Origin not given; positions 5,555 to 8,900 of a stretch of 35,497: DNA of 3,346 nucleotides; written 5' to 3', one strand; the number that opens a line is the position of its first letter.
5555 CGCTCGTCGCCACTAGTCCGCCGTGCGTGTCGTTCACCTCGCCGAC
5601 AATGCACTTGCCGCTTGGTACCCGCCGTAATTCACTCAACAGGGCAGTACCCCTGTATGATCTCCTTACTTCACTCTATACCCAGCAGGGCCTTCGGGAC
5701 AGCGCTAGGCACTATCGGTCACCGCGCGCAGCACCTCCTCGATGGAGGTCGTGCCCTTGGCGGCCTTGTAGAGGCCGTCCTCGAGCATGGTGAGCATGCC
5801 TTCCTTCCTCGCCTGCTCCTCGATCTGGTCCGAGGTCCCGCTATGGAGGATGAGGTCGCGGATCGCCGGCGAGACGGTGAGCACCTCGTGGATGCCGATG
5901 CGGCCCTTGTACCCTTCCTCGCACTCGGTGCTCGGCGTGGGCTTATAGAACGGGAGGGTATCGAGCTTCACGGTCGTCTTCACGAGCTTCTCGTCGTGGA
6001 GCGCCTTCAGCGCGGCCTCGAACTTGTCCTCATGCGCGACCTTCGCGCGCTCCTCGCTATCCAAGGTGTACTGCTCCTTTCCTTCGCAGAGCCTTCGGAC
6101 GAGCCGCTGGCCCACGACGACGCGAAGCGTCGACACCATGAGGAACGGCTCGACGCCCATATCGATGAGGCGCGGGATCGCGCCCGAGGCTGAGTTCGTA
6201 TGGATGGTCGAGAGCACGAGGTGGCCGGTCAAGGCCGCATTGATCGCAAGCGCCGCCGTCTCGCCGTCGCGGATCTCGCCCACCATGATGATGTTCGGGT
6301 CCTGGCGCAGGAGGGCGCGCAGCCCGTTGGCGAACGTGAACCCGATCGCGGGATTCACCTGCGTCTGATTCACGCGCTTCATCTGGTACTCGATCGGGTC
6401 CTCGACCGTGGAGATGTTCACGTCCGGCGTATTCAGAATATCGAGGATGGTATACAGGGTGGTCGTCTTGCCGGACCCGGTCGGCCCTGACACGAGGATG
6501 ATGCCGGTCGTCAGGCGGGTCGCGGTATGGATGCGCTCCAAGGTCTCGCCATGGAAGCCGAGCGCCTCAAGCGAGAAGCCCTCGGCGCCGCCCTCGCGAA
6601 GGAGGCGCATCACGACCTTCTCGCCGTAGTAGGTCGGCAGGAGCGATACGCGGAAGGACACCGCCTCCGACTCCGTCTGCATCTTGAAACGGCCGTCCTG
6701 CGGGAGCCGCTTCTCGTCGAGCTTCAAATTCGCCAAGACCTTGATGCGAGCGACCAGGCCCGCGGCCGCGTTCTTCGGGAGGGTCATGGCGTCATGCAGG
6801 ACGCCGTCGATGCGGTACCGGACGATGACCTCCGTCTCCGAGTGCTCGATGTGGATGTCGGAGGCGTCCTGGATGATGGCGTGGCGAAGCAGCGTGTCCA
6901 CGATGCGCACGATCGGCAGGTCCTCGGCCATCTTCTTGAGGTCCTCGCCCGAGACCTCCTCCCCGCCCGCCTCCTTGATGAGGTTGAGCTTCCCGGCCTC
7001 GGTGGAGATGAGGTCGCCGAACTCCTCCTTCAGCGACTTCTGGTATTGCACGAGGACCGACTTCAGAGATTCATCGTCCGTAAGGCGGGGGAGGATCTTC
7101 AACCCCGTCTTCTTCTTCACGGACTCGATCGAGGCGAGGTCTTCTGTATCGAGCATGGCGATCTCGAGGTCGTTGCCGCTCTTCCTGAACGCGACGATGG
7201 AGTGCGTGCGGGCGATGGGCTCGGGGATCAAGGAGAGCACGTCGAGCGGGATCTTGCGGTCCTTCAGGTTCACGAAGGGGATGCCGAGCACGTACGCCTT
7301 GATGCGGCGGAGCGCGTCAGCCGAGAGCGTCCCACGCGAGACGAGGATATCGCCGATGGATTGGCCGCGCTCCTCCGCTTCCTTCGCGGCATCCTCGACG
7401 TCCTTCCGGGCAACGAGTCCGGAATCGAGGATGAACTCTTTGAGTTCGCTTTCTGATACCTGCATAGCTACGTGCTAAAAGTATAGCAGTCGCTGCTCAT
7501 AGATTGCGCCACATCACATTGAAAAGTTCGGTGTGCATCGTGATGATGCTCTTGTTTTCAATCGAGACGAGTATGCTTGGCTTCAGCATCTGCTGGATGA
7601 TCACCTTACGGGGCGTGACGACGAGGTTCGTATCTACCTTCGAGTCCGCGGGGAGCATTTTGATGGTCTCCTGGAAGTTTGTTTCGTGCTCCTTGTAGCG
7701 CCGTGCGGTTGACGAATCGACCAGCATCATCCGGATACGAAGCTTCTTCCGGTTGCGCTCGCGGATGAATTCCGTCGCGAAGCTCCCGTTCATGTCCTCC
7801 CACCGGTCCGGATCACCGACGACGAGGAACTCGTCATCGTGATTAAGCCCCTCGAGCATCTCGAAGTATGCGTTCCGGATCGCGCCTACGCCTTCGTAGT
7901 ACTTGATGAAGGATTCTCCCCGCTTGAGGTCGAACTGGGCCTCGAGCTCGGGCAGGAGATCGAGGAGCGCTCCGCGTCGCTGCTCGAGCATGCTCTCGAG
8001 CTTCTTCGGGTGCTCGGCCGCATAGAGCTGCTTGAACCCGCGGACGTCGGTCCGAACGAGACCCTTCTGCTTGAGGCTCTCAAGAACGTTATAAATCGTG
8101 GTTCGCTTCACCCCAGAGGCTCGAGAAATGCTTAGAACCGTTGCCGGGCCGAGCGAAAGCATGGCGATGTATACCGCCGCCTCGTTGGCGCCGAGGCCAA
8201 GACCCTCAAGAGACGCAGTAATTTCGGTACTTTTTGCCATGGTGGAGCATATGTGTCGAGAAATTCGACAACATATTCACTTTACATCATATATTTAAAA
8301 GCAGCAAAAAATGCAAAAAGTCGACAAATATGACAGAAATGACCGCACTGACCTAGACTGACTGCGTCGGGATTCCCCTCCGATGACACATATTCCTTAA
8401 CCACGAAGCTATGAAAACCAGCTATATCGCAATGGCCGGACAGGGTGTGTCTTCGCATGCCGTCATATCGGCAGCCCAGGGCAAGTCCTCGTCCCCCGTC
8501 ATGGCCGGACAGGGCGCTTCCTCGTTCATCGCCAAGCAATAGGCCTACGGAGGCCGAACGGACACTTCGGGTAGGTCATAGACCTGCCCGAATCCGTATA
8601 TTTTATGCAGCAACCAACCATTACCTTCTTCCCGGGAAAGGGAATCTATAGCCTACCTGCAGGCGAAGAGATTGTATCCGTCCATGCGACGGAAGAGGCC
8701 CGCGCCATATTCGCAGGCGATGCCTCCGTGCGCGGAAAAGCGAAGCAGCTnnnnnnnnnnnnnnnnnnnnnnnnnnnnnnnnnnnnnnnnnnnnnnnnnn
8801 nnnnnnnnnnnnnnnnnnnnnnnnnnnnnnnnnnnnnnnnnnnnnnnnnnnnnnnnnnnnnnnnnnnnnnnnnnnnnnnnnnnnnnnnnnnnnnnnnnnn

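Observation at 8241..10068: Minimal YcaO locus: TrmB-like regulator, an unannotated Ser-rich 43-aa ORF with an internal repeat, an intercistronic hairpin, and a stand-alone YcaO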

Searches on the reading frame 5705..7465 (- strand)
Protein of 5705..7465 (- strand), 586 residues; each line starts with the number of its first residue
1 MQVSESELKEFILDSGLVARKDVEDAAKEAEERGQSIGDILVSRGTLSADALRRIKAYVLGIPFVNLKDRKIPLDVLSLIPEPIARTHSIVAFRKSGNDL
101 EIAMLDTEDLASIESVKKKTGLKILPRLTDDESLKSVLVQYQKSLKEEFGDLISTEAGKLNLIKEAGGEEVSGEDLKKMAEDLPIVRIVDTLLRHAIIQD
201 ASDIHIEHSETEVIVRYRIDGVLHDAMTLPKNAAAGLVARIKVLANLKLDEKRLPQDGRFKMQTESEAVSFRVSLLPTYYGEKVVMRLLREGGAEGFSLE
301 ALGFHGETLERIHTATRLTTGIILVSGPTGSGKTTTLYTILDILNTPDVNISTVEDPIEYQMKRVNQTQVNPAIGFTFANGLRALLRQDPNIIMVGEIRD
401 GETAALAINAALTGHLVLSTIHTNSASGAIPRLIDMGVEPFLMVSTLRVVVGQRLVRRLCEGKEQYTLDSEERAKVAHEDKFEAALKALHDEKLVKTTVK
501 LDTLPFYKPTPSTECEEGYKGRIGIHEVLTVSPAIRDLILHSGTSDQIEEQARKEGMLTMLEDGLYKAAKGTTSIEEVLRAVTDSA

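Call 43: search_protein_families(library=pfam, proteins=[window:5705-7465:-], max_evalue=0.001)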
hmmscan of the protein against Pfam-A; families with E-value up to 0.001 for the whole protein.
window:5705-7465:- (586 aa): 3 families
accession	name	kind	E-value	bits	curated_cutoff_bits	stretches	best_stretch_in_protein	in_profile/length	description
PF00437.27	T2SSE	-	3.2e-125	418.1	24.9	1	180-580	3-370/370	Type II/IV secretion system protein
PF05157.20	MshEN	-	1.1e-12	48.2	23.1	1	60-146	1-88/90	MshEN domain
PF25199.1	nSTAND_NTPase5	-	0.00042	20.6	34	1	307-359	27-81/145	Novel STAND NTPase 5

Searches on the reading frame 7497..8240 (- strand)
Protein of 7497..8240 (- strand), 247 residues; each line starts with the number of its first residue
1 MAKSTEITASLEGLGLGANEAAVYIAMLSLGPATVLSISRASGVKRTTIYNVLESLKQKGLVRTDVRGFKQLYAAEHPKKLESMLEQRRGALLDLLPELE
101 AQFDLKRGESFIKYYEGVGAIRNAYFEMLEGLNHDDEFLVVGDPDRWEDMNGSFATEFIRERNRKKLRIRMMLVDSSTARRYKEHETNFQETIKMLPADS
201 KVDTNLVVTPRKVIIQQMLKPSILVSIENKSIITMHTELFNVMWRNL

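Call 3: search_protein_families(library=pfam, proteins=[window:7497-8240:-], max_evalue=0.1)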
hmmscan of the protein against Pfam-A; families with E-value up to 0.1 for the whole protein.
window:7497-8240:- (247 aa): 12 families
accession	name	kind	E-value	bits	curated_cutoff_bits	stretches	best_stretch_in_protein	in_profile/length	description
PF01978.25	TrmB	-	7.1e-18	64.7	25.6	1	11-78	1-67/68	Sugar-specific transcriptional regulator TrmB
PF03965.22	Penicillinase_R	-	0.00066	20.5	22.6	1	16-79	1-68/115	Penicillinase repressor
PF09339.16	HTH_IclR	-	0.00069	19.8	22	1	32-65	18-51/52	IclR helix-turn-helix domain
PF13730.12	HTH_36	-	0.00069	19.8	25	1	15-62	2-55/55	Helix-turn-helix domain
PF13551.12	HTH_29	-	0.0077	16.7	28.1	1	33-62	13-42/64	Winged helix-turn helix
PF02082.26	Rrf2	-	0.012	16.1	30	1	21-64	11-55/132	Iron-dependent Transcriptional regulator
PF00392.27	GntR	-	0.041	14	27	0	37-64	29-56/64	Bacterial regulatory proteins, gntR family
PF03551.20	PadR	-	0.045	14.2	27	0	44-65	29-50/75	Transcriptional regulator PadR-like family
PF13545.12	HTH_Crp_2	-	0.046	14.1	27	1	37-66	27-54/70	Crp-like helix-turn-helix domain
PF24033.1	DUF7342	-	0.063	13.7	31.6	0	30-76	15-61/150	Family of unknown function (DUF7342)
PF01022.26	HTH_5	-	0.063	13.6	22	0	27-63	10-46/47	Bacterial regulatory protein, arsR family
PF24270.1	HTH_Cmi2_C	-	0.099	13.3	27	0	25-68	81-124/125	Cmi2, C-terminal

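Call 4: search_protein_families(library=ncbifam, proteins=[window:7497-8240:-], max_evalue=0.1)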
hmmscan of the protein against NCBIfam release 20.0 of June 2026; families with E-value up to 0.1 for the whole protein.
window:7497-8240:- (247 aa): 11 families
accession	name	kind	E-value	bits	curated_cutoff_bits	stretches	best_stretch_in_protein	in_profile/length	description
NF047390.1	TransRegTrmBL1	equivalog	3.4e-11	42.7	650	1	5-96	4-91/341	HTH-type sugar sensing transcriptional regulator TrmBL1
NF040851.1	tran_reg_TrmB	equivalog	6.1e-09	35.5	600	1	4-79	4-78/338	HTH-type sugar-sensing transcriptional regulator TrmB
TIGR01884.1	cas_HTH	subfamily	7.2e-05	22.3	60.2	1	22-68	146-193/202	CRISPR-associated CARF protein Csa3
NF033788.1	HTH_metalloreg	subfamily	0.00053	19.7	55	1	26-79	18-72/77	metalloregulator ArsR/SmtB family transcription factor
NF041141.1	tran_reg_TrmBL2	equivalog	0.00063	19.3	530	1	11-88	11-88/264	HTH-type transcriptional regulator TrmBL2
NF007341.0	PRK09834.1-3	equivalog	0.0022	17.1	269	1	29-64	24-59/274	DNA-binding transcriptional regulator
NF047392.1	TransRegTrmBHalo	equivalog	0.0056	15.7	500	1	11-102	13-100/349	HTH-type sugar sensing transcriptional regulator TrmB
NF053756.1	MreA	equivalog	0.028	14.3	100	1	3-64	2-63/110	MreA family transcriptional regulator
NF040939.2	trans_reg_lrs14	equivalog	0.035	14.2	90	1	15-63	18-67/103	Lrs14 family HTH-type transcriptional regulator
TIGR00738.1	rrf2_super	superfamily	0.037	13.9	73.3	1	20-68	12-60/132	Rrf2 family transcriptional regulator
NF053606.1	Sta1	subfamily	0.038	14.1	80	1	15-65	17-67/100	Sta1 family transcriptional regulator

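Call 58: search_protein_families(library=padloc, proteins=[window:7497-8240:-], max_evalue=0.01)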
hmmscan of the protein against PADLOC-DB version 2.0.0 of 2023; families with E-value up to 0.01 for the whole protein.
window:7497-8240:- (247 aa): 8 families
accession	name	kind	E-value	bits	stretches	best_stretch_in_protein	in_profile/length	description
PDLC01268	CasR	-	7.4e-06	24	1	19-72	125-174/179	"CAS-I,CAS-II,CAS-III,CAS-IV,CAS-V,CAS-VI; associated_signaling"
PDLC01044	Csa3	-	1.6e-05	22.9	1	16-66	134-182/194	Type I-A associated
PDLC01438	Csa3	-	2.6e-05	22.4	1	26-245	155-292/305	"CAS-I,CAS-II,CAS-III,CAS-IV,CAS-V,CAS-VI; associated_signaling"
PDLC01434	CasR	-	4.2e-05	21.5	1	25-68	134-177/191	"CAS-I,CAS-II,CAS-III,CAS-IV,CAS-V,CAS-VI; associated_signaling"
PDLC01858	CARF3--CARF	-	0.00033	18.6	1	10-70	136-195/204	-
PDLC01720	Csa3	-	0.00035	19.1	1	27-96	33-106/118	Csa3_1_CAS-I-II-III-IV-V-VI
PDLC01857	CARF3--CARF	-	0.00045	17.9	1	31-86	142-197/201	-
PDLC01850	CARF3--CARF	-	0.0046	14.9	1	16-65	143-192/209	-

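Call 65: search_solved_structures(query=window:7497-8240:-, max_evalue=0.1)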
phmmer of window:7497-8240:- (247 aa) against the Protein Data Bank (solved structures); distinct sequences matched with E-value up to 0.1: 5.
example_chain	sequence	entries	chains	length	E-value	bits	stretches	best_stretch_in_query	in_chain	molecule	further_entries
3qph_A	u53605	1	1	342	9e-07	32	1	5-103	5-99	TrmB, a global transcription regulator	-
5bpd_A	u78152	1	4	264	0.0027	20.6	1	11-87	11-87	TrmBL2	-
5bqt_A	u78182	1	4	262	0.0035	20.2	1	13-87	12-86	Putative HTH-type transcriptional regulator TrmBL2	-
5box_A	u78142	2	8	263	0.0036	20.2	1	13-87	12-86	Putative HTH-type transcriptional regulator TrmBL2 | TrmBL2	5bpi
1sfx_A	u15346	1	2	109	0.037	16.9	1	6-103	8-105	Conserved hypothetical protein AF2008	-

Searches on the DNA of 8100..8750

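Call 70: search_rna_families(source=window, start=8100, end=8750, threshold=evalue, max_evalue=1)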
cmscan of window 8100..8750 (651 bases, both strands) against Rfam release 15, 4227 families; matches with E-value up to 1: 0.
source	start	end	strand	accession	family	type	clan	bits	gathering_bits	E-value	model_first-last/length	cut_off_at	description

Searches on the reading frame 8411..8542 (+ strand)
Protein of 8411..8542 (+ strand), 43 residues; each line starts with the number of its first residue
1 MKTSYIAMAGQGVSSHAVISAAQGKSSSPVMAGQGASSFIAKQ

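Call 3: search_protein_families(library=pfam, proteins=[window:8411-8542:+], max_evalue=0.1)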
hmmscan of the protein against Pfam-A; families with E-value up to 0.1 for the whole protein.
window:8411-8542:+ (43 aa): 0 families

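Call 4: search_protein_families(library=ncbifam, proteins=[window:8411-8542:+], max_evalue=0.1)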
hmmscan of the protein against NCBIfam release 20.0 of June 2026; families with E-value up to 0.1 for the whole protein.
window:8411-8542:+ (43 aa): 0 families

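Call 45: find_homologous_proteins(query=window:8411-8539:+, max_evalue=10)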
Query seq(43 aa) (43 aa): 1 proteins with E <= 10 among 1 candidates.
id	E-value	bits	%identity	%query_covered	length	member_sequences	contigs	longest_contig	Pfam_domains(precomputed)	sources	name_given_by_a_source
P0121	3.6e-17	76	100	100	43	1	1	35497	-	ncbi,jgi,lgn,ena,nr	ncbi:MAG TPA: hypothetical protein VEA36_02085 [Candidatus Paceibacterota bacterium]|nr:hypothetical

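Call 73: find_homologous_proteins(query=A5, max_evalue=10)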
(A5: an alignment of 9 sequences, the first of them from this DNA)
Query A5 (9 sequences) (43 aa, profile of the alignment): 12 proteins with E <= 10 among 1172 candidates.
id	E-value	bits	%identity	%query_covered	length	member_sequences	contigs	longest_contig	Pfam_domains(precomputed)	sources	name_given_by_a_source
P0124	1.8e-17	81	38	37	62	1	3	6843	-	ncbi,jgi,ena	jgi:hypothetical protein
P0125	4.1e-15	73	37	88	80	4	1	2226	-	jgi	jgi:hypothetical protein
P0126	1.6e-12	65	38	93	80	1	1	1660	-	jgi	jgi:hypothetical protein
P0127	2.8e-12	64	31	74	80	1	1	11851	-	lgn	-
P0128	4.2e-12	64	50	23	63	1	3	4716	-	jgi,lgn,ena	-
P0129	6.3e-12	63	59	91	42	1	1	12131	-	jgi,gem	-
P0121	1.7e-9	55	100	100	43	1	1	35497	-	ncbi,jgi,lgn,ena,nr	ncbi:MAG TPA: hypothetical protein VEA36_02085 [Candidatus Paceibacterota bacterium]|nr:hypothetical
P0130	5.5e-8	51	30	84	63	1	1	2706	-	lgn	-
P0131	1.4e-6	46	54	30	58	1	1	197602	-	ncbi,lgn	-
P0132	4.6e-5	41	39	84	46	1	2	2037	-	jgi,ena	-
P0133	8.8e-5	40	54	30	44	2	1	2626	-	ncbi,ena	-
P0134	1.5e+0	27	67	35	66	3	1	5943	-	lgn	-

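Call 75: find_encoding_contigs(protein=P0131, flank=5000, max_places=2)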
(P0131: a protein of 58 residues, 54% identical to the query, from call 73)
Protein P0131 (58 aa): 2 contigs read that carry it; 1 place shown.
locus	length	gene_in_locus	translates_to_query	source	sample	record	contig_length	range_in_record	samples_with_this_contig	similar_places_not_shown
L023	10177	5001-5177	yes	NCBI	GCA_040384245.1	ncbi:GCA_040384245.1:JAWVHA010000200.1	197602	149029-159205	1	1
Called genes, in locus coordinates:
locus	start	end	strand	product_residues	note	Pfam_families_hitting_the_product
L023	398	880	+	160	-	PF08002:DUF1697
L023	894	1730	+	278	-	PF02353:CMAS, PF01209:Ubie_methyltran (weak), PF05175:MTS (weak), PF13489:Methyltransf_23, PF13847:Methyltransf_31, PF08241:Methyltransf_11, PF08242:Methyltransf_12, PF13649:Methyltransf_25, +1 more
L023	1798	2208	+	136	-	PF08570:DUF1761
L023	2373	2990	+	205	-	-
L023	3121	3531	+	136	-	PF00903:Glyoxalase, PF06983:3-dmu-9_3-mt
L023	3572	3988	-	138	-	-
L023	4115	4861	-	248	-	PF01978:TrmB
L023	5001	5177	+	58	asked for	-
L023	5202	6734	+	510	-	PF02624:YcaO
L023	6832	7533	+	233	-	-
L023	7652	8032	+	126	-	-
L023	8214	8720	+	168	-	PF01864:CarS-like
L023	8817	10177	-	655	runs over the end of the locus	-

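Call 76: find_encoding_contigs(protein=P0127, flank=5000, max_places=2)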
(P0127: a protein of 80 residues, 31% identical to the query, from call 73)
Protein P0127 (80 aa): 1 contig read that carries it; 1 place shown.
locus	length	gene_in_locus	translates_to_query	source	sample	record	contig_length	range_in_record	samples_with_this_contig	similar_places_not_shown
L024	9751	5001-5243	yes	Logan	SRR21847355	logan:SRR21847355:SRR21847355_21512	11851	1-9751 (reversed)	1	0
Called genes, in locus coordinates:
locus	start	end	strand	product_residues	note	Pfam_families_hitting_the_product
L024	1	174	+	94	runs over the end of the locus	PF00133:tRNA-synt_1, PF09334:tRNA-synt_1g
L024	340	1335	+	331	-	PF09334:tRNA-synt_1g, PF00133:tRNA-synt_1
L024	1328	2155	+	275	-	PF01026:TatD_DNase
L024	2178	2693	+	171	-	PF01250:Ribosomal_S6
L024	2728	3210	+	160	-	PF00436:SSB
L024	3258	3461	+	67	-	PF01084:Ribosomal_S18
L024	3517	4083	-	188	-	PF08207:EFP_N, PF01132:EFP (weak), PF09285:Elong-fact-P_C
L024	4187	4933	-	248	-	PF01978:TrmB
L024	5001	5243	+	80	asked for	-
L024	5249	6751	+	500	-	PF02624:YcaO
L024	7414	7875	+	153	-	-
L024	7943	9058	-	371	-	PF00154:RecA_N, PF06745:ATPase (weak), PF08423:Rad51, PF01637:ATPase_2 (weak), PF02283:CobU (faint), PF21096:RecA_C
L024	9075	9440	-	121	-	PF09136:Glucodextran_B (weak)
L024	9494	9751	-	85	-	?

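Call 77: find_encoding_contigs(protein=P0134, flank=4000, max_places=2)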
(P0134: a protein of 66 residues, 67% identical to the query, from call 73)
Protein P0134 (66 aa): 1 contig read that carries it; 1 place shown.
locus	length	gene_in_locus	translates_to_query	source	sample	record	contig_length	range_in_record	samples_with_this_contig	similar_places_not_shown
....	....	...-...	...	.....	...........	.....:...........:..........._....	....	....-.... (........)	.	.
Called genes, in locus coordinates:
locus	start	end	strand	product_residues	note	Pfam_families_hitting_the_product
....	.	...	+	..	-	?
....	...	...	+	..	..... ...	-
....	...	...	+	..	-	-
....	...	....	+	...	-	-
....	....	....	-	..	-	-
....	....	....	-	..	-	-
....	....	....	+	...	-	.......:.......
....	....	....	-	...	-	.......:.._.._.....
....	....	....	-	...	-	-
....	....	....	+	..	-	-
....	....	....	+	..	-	-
